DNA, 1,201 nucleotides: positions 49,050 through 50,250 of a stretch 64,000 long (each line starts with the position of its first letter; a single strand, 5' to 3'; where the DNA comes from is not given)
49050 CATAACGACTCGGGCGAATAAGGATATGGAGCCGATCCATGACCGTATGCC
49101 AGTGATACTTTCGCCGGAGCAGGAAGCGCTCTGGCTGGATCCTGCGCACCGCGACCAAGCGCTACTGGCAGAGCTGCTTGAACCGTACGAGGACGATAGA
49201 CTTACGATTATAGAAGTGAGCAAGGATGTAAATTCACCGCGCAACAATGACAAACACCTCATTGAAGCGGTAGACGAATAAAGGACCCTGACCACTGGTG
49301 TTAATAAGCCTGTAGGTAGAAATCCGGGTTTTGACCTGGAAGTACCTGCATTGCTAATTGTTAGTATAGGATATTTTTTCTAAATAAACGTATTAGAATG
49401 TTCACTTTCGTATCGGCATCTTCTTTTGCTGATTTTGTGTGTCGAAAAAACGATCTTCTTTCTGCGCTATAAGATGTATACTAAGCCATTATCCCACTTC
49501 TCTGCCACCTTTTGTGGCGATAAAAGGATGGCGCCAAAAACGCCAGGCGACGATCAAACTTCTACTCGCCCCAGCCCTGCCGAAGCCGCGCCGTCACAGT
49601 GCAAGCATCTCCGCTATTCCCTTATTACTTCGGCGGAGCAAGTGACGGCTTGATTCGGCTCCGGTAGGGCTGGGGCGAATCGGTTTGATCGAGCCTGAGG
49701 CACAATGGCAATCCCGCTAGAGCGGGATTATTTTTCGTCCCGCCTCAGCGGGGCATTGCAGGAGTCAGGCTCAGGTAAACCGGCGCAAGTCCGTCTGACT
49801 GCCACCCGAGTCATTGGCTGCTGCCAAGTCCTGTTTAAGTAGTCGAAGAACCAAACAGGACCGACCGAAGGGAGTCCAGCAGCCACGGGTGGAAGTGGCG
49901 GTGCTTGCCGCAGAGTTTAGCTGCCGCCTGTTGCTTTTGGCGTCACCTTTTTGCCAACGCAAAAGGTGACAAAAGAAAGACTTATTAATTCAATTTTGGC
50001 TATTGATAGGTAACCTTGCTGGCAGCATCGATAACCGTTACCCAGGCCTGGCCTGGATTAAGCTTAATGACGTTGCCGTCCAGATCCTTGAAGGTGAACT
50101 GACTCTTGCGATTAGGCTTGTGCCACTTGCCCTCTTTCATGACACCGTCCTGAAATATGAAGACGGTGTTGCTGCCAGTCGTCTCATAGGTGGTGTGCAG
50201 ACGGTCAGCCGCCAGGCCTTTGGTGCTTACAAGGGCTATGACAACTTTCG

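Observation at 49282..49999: A 718-bp ORF-free, densely base-paired locus between convergent genes: unidentified structured RNA(s)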

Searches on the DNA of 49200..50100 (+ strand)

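Call 4: search_rna_families(source=window, start=49200, end=50100, threshold=evalue, max_evalue=10, show_alignments=4)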
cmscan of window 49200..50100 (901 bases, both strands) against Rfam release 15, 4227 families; matches with E-value up to 10: 10.
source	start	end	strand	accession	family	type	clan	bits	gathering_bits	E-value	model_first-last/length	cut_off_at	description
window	49708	49761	+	RF02868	ncS037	Gene; sRNA;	-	17.7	112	2.5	1-152/152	no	Burkholderia sRNA 37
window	49941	50013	+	RF00554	SNORA48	Gene; snRNA; snoRNA; HACA-box;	CL00037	17.5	50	0.69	1-135/135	no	Small nucleolar RNA SNORA48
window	49914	49979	+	RF03471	mir-745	Gene; miRNA;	-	17.2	62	1.5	1-77/77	no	mir-745 microRNA precursor family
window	49665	49735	+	RF00513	Trp_leader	Cis-reg; leader;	-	16.2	41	2.7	1-100/100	no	Tryptophan operon leader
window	49454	49532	+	RF03520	mir-3059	Gene; miRNA;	-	16.1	88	4.3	1-59/59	no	mir-3059 microRNA precursor family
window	49318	49347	-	RF00511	IRES_KSHV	Cis-reg; IRES;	-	14.9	100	0.14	161-190/248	no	Kaposi's sarcoma-associated herpesvirus internal ribosome entry site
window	49784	49835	+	RF03859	mir-6132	Gene; miRNA;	-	14.4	112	9.1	1-94/94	no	mir-6132 microRNA precursor family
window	49644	49681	+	RF03052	RAGATH-28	Gene; sRNA;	-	14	45.3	9.4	1-85/85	no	RAGATH-28 RNA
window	49342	49441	+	RF02189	ST7-OT4_3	Gene; lncRNA;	-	11.8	50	3.7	203-302/302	no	ST7 overlapping transcript 4 conserved region 3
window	49799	49884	+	RF01973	H19_2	Gene; lncRNA;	-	10.9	50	6.7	1-69/69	no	H19 conserved region 2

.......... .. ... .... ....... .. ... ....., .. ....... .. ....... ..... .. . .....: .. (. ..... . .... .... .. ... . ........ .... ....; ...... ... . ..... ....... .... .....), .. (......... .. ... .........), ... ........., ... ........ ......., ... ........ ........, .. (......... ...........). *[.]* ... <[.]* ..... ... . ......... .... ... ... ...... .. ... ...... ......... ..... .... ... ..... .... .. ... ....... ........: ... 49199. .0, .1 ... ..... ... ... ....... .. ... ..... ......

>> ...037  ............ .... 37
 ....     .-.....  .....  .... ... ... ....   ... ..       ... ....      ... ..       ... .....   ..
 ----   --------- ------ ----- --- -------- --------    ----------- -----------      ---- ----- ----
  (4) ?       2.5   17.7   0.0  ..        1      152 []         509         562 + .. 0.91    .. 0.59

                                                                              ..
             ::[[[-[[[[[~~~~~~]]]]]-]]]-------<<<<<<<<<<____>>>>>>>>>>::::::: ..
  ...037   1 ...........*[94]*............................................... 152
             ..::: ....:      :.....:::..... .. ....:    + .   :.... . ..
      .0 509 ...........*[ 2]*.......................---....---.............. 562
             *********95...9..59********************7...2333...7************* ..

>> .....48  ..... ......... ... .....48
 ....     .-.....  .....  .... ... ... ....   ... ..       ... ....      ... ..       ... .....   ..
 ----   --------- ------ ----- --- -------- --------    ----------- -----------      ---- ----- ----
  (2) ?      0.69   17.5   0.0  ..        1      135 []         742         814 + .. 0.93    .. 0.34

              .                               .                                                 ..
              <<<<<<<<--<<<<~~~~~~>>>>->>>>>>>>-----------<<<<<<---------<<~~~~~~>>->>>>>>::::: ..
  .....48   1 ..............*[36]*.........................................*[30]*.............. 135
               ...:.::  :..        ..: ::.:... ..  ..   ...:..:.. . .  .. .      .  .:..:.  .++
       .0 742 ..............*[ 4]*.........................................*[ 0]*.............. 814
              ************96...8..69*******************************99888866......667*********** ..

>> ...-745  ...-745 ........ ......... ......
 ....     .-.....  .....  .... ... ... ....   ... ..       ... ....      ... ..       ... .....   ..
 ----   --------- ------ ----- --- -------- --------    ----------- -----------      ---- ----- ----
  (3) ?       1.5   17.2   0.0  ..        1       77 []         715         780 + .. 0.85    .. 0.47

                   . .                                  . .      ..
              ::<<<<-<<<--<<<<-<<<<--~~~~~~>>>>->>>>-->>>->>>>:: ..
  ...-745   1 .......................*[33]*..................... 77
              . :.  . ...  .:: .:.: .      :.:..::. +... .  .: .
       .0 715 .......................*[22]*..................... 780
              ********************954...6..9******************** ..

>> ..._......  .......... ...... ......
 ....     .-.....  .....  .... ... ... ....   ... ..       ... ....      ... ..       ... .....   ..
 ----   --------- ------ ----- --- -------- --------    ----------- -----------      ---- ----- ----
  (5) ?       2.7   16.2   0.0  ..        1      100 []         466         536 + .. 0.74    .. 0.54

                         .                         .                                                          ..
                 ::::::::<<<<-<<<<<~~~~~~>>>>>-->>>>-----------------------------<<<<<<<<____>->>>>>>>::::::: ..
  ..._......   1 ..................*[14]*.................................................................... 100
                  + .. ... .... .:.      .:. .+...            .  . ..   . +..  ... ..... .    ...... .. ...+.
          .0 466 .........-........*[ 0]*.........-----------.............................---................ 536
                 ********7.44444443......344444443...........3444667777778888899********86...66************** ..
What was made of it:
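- On Rfam families (RNase P, SRP, 6S, tmRNA, OLE, GOLLD, ROOL, HEARO, raiA, ribozymes, riboswitches): In 49200-50100 at E <= 10 the best hits are 11-18 bits against thresholds of 41-112 bits, and none belongs to these families (call 4).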

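Call 47: search_dna_similar(query=window:49400-49999:+, collection=phages, mode=distant, max_evalue=0.01)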
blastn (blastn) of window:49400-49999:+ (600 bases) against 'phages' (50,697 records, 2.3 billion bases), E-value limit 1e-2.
No match.

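Call 48: search_dna_similar(query=window:49400-49999:+, collection=plasmids, mode=distant, max_evalue=0.01)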
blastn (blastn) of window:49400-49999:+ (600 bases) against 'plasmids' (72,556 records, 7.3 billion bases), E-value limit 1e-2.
No match.
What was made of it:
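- There is no match in the phage or plasmid collections (calls 47, 48).
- Tried and rejected: No match (calls 47, 48).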

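Call 103: build_rna_model(alignment_id=A3)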
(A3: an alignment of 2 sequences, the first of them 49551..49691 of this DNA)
Model R1 built from alignment A3 (2 sequences, 141 columns); structure: RNAalifold consensus.
model positions 141; base pairs 49; branch points 0; effective number of sequences 0.57; information 0.59 bits per position. Calibrated on 0.2 Mb of random sequence (short: E-values are rough).
structure used (alignment columns):
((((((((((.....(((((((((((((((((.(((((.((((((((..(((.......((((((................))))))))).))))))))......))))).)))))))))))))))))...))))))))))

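Call 104: search_with_rna_model(model_id=R1, sources=[window, L007, L011, L012, L013, L014, L015, L016, L017, L018, L019, L020, L021, L022, L023, L024, L025, L026, L027, L028, L029, L030, L031, L032, L033, L034, L035, L036, L037, L038, L039, L040, L041, L042, L043, L044, L045, L046, L047, L048, L049, L050, L051, L052, L053, L054, L055, L056, L057, L058, L059, L060, L061, L062, L063, L064, L065, L066, L067, L068, L069, L070, L071, L072, L073, L074, L075, L076, L077, L078, L079, L080, L081, L082, L083, L084, L085, L086, L087, L088, L089, L090, L092, L093, L094, L095], max_evalue=10)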
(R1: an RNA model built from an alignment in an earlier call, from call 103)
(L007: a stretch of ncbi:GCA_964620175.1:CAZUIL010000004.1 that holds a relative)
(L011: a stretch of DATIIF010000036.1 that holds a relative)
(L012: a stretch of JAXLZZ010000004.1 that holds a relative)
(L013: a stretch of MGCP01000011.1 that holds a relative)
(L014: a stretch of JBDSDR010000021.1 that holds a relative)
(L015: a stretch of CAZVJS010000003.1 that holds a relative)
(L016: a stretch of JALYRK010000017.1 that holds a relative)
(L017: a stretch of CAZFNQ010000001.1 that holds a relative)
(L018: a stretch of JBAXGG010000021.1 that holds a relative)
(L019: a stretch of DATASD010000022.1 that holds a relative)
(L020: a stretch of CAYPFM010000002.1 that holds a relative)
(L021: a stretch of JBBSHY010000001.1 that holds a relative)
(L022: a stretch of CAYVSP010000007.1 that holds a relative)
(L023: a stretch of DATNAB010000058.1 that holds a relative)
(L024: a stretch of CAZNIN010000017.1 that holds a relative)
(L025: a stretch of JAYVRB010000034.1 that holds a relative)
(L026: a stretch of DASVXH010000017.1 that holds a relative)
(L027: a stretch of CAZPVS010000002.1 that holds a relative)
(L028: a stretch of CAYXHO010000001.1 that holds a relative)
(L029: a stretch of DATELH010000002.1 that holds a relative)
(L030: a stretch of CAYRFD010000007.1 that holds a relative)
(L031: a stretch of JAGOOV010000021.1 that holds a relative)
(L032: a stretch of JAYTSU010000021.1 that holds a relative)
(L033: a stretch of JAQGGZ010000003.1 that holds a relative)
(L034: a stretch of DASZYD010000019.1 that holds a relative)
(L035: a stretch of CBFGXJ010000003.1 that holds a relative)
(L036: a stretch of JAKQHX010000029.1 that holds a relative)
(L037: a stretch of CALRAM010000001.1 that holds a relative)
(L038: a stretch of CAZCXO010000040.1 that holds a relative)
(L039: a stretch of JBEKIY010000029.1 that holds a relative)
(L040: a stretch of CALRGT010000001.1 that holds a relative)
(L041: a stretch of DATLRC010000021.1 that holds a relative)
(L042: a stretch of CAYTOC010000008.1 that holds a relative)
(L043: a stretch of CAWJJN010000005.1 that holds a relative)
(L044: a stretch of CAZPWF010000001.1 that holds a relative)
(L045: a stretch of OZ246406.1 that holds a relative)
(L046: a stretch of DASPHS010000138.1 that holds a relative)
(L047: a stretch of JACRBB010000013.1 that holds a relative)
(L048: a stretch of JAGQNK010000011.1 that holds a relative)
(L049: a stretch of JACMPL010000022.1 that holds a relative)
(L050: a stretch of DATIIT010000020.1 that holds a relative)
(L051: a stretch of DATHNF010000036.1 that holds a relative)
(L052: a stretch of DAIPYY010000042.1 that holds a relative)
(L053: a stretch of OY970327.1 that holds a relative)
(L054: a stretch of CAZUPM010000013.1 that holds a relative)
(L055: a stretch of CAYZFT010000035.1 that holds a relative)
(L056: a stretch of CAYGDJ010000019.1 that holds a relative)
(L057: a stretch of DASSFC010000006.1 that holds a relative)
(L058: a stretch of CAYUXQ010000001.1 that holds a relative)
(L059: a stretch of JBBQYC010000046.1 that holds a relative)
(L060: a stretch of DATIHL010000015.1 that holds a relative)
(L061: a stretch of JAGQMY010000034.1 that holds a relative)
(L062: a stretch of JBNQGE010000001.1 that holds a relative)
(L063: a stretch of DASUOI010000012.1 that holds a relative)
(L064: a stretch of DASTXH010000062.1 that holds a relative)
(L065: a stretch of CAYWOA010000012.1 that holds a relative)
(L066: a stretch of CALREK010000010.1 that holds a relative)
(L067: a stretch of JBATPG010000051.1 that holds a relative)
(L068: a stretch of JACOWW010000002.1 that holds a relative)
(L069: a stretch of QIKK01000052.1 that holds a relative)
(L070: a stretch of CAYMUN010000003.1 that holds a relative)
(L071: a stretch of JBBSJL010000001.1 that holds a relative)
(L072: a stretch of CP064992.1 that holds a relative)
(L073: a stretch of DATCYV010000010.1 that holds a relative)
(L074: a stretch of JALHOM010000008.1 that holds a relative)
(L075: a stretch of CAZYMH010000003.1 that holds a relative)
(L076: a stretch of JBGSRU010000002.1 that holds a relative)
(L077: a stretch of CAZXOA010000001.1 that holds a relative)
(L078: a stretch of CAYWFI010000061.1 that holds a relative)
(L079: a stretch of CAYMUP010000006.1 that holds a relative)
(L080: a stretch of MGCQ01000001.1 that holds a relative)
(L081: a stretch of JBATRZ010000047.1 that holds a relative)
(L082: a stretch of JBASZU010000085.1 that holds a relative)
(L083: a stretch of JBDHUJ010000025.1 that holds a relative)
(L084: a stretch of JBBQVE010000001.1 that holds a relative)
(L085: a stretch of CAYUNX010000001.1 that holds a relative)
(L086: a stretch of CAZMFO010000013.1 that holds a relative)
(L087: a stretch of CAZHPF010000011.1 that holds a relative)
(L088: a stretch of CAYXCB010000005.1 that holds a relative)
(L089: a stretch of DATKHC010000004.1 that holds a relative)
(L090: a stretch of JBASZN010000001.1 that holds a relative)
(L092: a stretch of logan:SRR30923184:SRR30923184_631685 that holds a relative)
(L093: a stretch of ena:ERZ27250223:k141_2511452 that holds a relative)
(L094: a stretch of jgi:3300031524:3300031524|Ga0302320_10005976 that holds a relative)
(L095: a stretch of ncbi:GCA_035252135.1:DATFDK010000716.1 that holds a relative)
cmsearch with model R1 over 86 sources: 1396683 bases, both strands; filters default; matches with E-value up to 10: 2.
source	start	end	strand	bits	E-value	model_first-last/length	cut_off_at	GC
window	49551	49691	+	177.8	4.8e-43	1-141/141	no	0.6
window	49551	49691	-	54.6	1.3e-10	1-141/141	no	0.6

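Call 105: build_rna_model(alignment_id=A4)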
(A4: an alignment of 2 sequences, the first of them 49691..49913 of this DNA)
Model R2 built from alignment A4 (2 sequences, 223 columns); structure: RNAalifold consensus.
model positions 223; base pairs 76; branch points 3; effective number of sequences 0.54; information 0.591 bits per position. Calibrated on 0.2 Mb of random sequence (short: E-values are rough).
structure used (alignment columns):
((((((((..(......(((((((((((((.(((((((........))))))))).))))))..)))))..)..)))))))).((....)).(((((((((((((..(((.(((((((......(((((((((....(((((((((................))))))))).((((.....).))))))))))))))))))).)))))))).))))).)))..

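Call 106: search_with_rna_model(model_id=R2, sources=[window, L007, L011, L012, L013, L014, L015, L016, L017, L018, L019, L020, L021, L022, L023, L024, L025, L026, L027, L028, L029, L030, L031, L032, L033, L034, L035, L036, L037, L038, L039, L040, L041, L042, L043, L044, L045, L046, L047, L048, L049, L050, L051, L052, L053, L054, L055, L056, L057, L058, L059, L060, L061, L062, L063, L064, L065, L066, L067, L068, L069, L070, L071, L072, L073, L074, L075, L076, L077, L078, L079, L080, L081, L082, L083, L084, L085, L086, L087, L088, L089, L090, L092, L093, L094, L095], max_evalue=10)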
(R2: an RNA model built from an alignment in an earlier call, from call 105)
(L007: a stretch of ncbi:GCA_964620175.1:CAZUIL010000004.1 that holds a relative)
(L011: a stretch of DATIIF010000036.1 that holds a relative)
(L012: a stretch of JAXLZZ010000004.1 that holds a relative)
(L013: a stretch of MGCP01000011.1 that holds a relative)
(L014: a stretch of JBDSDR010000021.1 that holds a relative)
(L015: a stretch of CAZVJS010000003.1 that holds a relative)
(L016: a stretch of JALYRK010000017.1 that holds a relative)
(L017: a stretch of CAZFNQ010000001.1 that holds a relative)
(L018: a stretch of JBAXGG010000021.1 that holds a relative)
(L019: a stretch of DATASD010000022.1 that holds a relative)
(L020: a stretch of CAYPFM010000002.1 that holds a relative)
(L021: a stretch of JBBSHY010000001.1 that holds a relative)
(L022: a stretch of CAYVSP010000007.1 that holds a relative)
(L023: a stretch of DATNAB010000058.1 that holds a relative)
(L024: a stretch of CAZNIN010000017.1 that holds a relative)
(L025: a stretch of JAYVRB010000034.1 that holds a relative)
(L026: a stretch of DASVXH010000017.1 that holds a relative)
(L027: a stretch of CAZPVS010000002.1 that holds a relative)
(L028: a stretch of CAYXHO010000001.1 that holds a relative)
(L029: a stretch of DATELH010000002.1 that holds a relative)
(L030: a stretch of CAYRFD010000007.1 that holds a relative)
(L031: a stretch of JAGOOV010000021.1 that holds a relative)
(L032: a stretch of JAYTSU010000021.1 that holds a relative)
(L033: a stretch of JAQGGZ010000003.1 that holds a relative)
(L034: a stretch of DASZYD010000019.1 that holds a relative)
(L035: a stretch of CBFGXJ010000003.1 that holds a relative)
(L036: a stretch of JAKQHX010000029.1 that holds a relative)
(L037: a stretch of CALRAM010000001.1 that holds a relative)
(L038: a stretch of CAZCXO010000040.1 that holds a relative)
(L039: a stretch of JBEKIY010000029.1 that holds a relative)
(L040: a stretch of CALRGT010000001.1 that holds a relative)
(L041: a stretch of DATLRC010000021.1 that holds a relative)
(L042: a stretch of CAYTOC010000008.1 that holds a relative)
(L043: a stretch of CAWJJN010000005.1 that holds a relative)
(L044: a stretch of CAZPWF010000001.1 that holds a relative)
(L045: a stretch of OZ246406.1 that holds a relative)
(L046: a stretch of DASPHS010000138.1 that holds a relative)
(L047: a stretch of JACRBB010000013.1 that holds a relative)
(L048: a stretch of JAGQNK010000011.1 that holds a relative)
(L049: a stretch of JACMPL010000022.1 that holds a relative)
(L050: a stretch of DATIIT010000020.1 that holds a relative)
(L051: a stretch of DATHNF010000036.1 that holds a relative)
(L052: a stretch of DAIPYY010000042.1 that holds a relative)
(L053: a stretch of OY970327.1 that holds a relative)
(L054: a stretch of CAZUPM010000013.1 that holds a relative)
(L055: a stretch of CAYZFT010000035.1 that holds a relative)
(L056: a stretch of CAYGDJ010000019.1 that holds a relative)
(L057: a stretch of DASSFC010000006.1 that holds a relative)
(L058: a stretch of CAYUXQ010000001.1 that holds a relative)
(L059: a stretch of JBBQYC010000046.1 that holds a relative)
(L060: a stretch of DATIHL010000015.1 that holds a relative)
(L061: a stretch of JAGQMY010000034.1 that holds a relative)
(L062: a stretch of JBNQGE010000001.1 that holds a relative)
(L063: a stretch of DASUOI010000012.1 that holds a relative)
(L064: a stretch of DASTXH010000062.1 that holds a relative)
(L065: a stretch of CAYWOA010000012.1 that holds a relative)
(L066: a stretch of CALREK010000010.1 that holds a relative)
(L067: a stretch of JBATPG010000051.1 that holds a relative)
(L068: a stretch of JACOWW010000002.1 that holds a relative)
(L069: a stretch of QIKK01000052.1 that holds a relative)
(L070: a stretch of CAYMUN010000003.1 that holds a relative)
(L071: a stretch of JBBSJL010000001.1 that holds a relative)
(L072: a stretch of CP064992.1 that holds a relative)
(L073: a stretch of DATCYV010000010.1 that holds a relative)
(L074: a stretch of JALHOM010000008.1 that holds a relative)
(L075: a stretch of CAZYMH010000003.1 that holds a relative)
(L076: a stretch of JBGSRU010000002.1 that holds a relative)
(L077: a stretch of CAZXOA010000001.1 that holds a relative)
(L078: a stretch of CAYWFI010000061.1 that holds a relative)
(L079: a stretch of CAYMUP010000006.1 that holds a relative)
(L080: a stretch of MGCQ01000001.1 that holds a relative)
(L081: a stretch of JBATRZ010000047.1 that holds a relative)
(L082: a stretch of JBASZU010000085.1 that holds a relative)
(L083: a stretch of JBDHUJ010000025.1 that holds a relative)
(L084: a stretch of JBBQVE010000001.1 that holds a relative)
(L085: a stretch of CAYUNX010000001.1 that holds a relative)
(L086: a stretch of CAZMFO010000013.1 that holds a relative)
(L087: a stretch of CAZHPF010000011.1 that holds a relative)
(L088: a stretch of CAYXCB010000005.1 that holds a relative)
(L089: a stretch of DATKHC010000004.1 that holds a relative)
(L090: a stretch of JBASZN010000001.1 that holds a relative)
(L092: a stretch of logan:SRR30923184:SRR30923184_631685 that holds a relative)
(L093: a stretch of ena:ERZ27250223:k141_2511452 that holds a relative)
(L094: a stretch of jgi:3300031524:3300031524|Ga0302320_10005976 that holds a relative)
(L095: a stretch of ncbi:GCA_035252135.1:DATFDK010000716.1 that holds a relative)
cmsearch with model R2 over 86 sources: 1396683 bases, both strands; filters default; matches with E-value up to 10: 2.
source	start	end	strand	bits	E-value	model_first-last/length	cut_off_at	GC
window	49691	49913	+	281.5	1.8e-67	1-223/223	no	0.6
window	49562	49772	-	54.6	6e-11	1-223/223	no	0.61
